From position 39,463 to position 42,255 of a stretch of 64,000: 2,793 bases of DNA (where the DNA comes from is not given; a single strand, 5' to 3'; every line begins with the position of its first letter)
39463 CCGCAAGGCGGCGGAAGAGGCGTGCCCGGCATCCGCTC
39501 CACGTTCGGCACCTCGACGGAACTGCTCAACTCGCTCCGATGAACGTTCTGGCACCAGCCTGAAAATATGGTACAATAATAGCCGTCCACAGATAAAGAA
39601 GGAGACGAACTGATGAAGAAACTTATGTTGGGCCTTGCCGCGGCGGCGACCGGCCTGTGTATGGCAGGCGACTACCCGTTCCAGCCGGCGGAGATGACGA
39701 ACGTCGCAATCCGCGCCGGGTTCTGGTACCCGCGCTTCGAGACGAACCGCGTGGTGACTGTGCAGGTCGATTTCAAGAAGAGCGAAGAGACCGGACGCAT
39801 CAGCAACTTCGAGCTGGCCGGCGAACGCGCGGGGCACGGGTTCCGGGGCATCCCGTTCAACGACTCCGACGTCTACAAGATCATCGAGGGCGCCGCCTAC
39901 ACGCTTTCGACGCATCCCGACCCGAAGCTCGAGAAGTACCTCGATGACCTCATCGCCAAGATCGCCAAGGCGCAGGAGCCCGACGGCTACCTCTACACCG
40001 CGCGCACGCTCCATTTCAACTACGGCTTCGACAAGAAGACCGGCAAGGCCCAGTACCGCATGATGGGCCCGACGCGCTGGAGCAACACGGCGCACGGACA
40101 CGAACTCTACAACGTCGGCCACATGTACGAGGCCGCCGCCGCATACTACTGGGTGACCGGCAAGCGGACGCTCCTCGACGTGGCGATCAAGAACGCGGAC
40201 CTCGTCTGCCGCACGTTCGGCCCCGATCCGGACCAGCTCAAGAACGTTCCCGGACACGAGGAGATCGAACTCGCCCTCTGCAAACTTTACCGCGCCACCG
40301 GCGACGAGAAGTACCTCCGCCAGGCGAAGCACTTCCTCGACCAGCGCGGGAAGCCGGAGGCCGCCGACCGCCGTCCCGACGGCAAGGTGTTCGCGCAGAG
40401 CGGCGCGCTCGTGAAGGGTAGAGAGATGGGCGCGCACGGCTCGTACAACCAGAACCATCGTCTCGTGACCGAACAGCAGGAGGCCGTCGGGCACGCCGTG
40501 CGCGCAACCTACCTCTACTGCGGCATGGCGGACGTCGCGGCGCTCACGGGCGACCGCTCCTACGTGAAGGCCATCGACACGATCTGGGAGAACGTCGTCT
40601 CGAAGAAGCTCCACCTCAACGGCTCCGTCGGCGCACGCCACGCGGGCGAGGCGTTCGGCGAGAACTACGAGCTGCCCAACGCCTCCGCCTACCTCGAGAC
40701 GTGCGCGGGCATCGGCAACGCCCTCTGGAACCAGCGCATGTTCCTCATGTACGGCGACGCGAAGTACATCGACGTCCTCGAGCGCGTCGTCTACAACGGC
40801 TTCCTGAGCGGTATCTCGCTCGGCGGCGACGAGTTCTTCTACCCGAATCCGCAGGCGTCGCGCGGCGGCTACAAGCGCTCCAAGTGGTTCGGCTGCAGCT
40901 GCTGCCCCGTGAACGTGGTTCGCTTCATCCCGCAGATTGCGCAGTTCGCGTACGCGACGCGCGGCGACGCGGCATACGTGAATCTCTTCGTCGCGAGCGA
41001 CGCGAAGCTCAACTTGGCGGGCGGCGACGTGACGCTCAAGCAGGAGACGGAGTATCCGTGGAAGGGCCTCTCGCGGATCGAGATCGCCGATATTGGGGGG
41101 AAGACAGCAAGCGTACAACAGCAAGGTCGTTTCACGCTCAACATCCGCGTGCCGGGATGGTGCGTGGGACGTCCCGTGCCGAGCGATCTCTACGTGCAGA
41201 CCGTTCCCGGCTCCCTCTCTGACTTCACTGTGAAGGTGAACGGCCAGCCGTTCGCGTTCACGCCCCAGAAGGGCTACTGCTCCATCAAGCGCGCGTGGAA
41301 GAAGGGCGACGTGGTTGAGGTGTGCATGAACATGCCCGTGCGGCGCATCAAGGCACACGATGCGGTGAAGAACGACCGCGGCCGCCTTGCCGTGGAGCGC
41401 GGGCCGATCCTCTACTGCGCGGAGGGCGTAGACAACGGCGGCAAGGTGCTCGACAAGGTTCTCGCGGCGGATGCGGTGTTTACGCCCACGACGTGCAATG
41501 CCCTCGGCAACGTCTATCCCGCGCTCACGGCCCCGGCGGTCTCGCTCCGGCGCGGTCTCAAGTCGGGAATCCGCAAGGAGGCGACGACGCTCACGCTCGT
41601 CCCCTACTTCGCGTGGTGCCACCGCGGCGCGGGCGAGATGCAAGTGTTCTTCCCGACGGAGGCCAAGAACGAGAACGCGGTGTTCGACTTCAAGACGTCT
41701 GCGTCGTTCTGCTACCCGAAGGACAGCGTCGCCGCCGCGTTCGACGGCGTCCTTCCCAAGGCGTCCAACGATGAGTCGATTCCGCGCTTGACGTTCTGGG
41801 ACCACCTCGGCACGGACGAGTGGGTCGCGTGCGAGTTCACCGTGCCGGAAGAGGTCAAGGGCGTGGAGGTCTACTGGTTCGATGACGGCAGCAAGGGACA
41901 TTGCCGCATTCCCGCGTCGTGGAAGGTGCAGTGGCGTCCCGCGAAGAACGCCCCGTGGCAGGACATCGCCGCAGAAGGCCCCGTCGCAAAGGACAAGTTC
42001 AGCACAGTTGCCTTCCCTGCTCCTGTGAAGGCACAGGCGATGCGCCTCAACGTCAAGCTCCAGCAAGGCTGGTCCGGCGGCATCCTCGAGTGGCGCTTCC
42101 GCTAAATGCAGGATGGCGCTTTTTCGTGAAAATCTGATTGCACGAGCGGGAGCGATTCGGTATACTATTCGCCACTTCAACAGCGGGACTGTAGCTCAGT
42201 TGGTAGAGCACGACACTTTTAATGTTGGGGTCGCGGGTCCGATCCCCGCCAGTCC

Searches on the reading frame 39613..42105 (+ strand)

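Call 86: search_protein_families(library=pfam, proteins=[window:39613-42105:+], max_evalue=0.001)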
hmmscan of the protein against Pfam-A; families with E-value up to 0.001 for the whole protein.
window:39613-42105:+ (830 aa): 5 families
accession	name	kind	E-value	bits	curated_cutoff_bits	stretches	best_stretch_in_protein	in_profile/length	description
PF07944.18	Beta-AFase-like_GH127_cat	-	5.3e-106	355.2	24.9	1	30-443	1-375/376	Beta-L-arabinofuranosidase, GH127 catalytic domain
PF20737.2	Glyco_hydro127C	-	4e-23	81.4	23.7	1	576-681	1-71/71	Glycoside hydrolase family 127 C-terminal domain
PF20736.2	Glyco_hydro127M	-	2.6e-21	76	24.2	1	455-574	3-95/95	Beta-L-arabinofuranosidase, GH127 middle domain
PF07470.19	Glyco_hydro_88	-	7.3e-06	25.6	26.6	0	155-244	26-106/352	Glycosyl Hydrolase Family 88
PF00754.31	F5_F8_type_C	-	1.6e-05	25.4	28.2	1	722-820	24-118/127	F5/8 type C domain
